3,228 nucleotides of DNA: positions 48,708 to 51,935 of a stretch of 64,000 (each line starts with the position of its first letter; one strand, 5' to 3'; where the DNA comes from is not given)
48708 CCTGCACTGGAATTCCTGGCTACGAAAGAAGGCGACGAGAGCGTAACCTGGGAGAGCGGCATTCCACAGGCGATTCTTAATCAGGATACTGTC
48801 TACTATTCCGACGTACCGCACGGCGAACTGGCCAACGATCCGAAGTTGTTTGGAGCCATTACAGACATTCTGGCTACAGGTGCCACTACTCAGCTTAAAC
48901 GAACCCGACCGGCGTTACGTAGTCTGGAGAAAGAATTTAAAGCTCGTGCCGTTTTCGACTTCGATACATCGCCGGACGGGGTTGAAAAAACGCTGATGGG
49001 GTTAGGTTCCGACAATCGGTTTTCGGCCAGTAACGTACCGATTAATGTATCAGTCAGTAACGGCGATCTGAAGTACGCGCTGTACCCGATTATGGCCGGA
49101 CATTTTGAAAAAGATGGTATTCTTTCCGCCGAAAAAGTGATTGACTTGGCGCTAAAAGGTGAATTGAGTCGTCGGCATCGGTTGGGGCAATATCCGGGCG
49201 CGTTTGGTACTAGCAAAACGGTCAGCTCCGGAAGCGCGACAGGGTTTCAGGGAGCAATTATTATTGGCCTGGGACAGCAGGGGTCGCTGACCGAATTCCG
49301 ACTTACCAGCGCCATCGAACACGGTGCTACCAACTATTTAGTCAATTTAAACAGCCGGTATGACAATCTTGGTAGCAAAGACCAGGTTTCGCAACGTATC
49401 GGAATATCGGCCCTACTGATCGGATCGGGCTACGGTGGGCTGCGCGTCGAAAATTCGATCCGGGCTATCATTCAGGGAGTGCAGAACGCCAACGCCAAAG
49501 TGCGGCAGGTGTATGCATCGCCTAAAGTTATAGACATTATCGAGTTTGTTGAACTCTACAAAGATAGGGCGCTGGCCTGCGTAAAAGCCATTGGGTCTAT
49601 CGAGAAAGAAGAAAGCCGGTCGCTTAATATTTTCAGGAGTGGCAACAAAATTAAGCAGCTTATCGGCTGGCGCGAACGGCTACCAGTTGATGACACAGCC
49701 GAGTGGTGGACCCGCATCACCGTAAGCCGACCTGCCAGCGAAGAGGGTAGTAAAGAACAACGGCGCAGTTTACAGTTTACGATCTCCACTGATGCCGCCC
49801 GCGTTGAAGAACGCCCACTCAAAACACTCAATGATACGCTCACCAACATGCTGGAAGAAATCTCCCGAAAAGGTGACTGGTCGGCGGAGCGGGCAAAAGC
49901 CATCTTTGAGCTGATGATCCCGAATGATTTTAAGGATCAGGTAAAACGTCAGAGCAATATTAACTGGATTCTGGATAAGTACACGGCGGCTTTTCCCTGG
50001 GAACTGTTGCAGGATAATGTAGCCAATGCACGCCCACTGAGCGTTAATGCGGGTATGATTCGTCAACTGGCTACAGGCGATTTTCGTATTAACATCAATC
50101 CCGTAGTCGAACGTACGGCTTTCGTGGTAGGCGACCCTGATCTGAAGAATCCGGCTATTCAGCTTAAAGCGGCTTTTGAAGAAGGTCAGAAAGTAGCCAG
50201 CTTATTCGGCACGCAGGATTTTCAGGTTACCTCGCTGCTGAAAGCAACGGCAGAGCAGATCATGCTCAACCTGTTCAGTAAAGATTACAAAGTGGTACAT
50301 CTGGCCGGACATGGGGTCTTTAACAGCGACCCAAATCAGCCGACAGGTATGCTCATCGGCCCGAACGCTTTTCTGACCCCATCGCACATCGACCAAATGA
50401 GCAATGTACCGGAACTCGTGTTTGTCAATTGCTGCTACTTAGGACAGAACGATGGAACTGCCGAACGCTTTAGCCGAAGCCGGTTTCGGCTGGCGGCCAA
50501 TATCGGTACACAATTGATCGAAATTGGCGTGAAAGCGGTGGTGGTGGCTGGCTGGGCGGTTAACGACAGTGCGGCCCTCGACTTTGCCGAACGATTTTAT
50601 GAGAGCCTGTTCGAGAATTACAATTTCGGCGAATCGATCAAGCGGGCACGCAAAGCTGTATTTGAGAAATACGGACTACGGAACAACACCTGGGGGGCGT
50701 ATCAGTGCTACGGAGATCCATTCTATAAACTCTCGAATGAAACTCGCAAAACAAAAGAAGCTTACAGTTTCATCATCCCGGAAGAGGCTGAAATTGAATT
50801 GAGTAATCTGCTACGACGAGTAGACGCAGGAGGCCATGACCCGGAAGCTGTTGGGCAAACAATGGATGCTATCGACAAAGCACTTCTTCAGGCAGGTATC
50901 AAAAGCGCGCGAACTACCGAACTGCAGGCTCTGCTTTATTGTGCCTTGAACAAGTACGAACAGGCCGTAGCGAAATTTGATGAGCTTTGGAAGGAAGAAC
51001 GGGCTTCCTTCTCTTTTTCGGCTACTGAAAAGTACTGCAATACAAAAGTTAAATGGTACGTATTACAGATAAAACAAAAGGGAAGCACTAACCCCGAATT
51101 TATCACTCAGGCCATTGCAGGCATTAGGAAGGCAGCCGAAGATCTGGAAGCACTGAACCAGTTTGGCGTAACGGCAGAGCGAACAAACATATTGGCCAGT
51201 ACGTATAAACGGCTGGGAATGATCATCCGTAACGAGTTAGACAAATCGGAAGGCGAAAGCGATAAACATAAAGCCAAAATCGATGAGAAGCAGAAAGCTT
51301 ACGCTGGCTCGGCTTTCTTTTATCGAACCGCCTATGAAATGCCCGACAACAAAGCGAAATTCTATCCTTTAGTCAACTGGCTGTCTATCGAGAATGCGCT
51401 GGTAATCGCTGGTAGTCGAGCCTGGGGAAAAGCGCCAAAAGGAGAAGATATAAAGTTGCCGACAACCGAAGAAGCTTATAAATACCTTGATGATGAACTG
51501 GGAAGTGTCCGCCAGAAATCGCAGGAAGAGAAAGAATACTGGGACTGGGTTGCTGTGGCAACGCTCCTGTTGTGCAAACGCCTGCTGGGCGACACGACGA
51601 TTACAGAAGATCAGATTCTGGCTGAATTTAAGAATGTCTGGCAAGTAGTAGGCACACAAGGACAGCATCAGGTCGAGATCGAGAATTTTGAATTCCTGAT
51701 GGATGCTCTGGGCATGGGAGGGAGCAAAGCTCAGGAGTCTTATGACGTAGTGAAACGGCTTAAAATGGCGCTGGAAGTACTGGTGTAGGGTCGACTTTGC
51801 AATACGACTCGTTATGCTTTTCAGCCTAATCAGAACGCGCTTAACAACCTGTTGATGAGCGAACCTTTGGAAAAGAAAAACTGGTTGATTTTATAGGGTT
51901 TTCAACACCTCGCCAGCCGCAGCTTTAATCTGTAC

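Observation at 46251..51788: Stand-alone double-lipase / caspase-like (CHAT) / helical-sensor giant: candidate one-gene proteolytic defence or cell-death system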

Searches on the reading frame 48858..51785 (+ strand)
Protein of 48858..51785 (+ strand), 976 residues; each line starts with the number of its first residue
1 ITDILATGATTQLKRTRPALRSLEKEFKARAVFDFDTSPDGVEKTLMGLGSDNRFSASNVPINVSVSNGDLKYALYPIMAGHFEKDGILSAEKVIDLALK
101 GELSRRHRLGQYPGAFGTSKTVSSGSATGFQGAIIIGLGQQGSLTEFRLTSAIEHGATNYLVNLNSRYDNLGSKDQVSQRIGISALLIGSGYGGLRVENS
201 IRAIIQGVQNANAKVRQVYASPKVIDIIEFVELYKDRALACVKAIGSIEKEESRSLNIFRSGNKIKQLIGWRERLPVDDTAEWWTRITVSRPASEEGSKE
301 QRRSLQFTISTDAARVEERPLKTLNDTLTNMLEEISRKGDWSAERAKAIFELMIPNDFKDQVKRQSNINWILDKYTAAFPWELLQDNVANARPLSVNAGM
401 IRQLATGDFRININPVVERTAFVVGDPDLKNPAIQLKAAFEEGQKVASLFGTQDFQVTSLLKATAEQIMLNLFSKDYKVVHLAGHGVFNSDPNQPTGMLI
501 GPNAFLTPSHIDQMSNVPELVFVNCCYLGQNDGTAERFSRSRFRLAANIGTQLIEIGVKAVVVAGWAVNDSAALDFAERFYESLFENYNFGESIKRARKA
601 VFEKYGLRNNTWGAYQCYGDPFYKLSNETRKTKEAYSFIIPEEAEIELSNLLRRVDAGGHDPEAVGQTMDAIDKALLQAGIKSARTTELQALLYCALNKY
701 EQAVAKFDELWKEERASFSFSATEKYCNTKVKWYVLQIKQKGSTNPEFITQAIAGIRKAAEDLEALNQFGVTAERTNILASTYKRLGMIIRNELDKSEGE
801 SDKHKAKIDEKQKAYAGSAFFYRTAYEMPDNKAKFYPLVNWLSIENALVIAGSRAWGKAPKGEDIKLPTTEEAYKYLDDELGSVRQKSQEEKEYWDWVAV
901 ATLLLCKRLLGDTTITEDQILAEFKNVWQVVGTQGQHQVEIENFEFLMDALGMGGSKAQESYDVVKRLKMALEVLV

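Call 49: predict_structure(alignment_id=A4)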
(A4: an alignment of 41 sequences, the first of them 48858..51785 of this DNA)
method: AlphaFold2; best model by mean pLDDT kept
length: 976 residues; sequences in the alignment: 41
mean_pLDDT: 79.5   pTM: 0.62
mean pLDDT of the five models: 79.5, 78.7, 76.1, 72.0, 70.1
residues with pLDDT >= 90: 288; 70-90: 477; 50-70: 127; < 50: 84
segments of 3 or more residues with pLDDT < 50: 13-35, 50-58, 170-177, 190-194, 277-282, 312-315, 407-410, 528-537, 628-632, 794-798
pLDDT, mean of each block of 10 residues (from residue 1): 53 41 38 50 60 45 88 88 72 82 82 85 78 87 77 92 76 48 78 63 91 87 89 86 84 72 80 64 67 61 73 59 74 76 80 84 77 82 74 75 62 73 91 81 92 91 93 92 82 77 86 88 67 48 77 86 73 88 85 88 75 76 63 69 90 86 88 88 89 93 92 66 89 90 77 92 87 91 93 53 79 93 92 91 94 89 86 95 82 85 95 92 89 89 93 88 94 89
secondary structure, 60 per line:
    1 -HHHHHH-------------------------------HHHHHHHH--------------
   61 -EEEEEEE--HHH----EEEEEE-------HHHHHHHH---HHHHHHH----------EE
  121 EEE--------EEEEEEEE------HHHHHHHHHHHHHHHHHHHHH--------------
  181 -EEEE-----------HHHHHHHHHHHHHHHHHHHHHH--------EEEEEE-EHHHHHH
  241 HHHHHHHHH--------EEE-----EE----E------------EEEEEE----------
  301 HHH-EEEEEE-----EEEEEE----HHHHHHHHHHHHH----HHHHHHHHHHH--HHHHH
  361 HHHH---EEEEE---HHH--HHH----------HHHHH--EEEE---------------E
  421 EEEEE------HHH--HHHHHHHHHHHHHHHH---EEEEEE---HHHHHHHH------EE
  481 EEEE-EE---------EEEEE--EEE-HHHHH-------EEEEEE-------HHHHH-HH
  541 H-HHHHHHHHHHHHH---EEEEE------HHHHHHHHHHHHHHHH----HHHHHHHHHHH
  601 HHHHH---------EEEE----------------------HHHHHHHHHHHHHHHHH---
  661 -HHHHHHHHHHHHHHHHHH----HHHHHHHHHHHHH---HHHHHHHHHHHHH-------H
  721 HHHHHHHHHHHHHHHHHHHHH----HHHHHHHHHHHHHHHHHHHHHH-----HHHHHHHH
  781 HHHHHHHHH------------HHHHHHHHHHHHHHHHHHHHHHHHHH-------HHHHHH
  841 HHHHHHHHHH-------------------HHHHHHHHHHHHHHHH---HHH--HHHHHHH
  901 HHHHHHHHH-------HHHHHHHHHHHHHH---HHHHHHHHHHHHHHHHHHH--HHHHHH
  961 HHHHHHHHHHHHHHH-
elements in order (helices of 4 or more, strands of 3 or more residues): H2-7 H39-46 E62-68 E78-83 H91-98 H102-108 E119-123 E132-139 H146-166 E182-185 H197-218 E227-232 H235-249 E258-260 E285-290 E305-310 E316-321 H326-338 H343-353 H356-364 E368-372 H394-398 E401-404 E420-425 H437-452 E456-461 H465-472 E479-484 E497-501 E504-506 H508-512 E520-525 H533-537 H543-555 E559-563 H570-585 H590-605 E615-618 H641-657 H662-679 H684-696 H700-712 H720-741 H746-767 H773-789 H802-827 H835-850 H870-885 H894-909 H917-930 H934-952 H955-975

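Call 53: fold_search(model_id=the predicted structure, library=pdb)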
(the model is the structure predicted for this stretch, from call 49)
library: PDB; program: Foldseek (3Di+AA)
matches with E <= 10: 1052; with E <= 0.001: 4
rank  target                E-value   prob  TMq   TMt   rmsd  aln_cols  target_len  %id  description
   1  4k0c_A                7.0e-04  1.00  0.14  0.69   5.3       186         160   14  Crystal Structure of the computationally designed serine hydrolase. Northeast Structural Genomics Consortium (NESG) Ta (released 2013-04-24)
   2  3jru_A                7.7e-04  1.00  0.13  0.25   5.8       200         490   16  Crystal structure of Leucyl Aminopeptidase (pepA) from Xoo0834,Xanthomonas oryzae pv. oryzae KACC10331 (released 2010-09-08)
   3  4etj                  8.1e-04  1.00  0.14  0.70   5.2       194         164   13  Crystal Structure of E6H variant of de novo designed serine hydrolase OSH55, Northeast Structural Genomics Consortium (N (released 2012-06-13)
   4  8fy4_B                9.2e-04  0.91  0.09  0.14  24.5       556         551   11  Structure of NOT1:NOT10:NOT11 module of the chicken CCR4-NOT complex (released 2023-08-30)
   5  1gyt_A                1.0e-03  1.00  0.15  0.28   4.3       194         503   18  E. coli Aminopeptidase A (PepA) (released 2002-06-06)
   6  8rsv_B                1.1e-03  1.00  0.17  0.35  15.1       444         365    7  Rap from bacteriophage Phi3T in presence of pheromone RRGHTAS (released 2024-07-24)
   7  6ome                  1.2e-03  1.00  0.14  0.25   5.5       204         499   13  Crystal structure of a probable cytosol aminopeptidase (Leucine aminopeptidase, LAP) from Chlamydia trachomatis D/UW-3/C (released 2019-05-01)
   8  7y1s                  1.5e-03  1.00  0.15  0.28   5.0       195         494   14  Crystal structure of apo leucyl aminopeptidase from Bacillus amyloliquefaciens (released 2023-07-05)
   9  8fy3_B                1.5e-03  0.95  0.10  0.17  21.7       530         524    9  Structure of NOT1:NOT10:NOT11 module of the human CCR4-NOT complex (released 2023-07-26)
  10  4j4z                  1.6e-03  1.00  0.15  0.74   3.5       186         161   13  Crystal structure of the improved variant of the evolved serine hydrolase, OSH55.4_H1.2, bond with sulfate ion in the ac (released 2013-03-06)
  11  8pz0                  1.7e-03  1.00  0.14  0.26   5.0       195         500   14  Intracellular leucine aminopeptidase of Pseudomonas aeruginosa PA14. (released 2023-11-15)
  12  2dx6_A                1.9e-03  1.00  0.14  0.70   4.8       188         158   15  Crystal structure of conserved hypothetical protein, TTHA0132 from Thermus thermophilus HB8 (released 2007-02-24)
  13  4etk_B                2.0e-03  1.00  0.14  0.68   4.5       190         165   12  Crystal Structure of E6A/L130D/A155H variant of de novo designed serine hydrolase, Northeast Structural Genomics Conso (released 2012-06-13)
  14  8rsu_A                2.4e-03  1.00  0.17  0.35  15.3       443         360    7  Rap from bacteriophage Phi3T in presence of pheromone RRGHTA (released 2024-07-24)
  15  8rst_A                2.4e-03  1.00  0.16  0.34  15.3       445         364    8  Rap from bacteriophage Phi3T in presence of pheromone SRGHTS (released 2024-07-24)
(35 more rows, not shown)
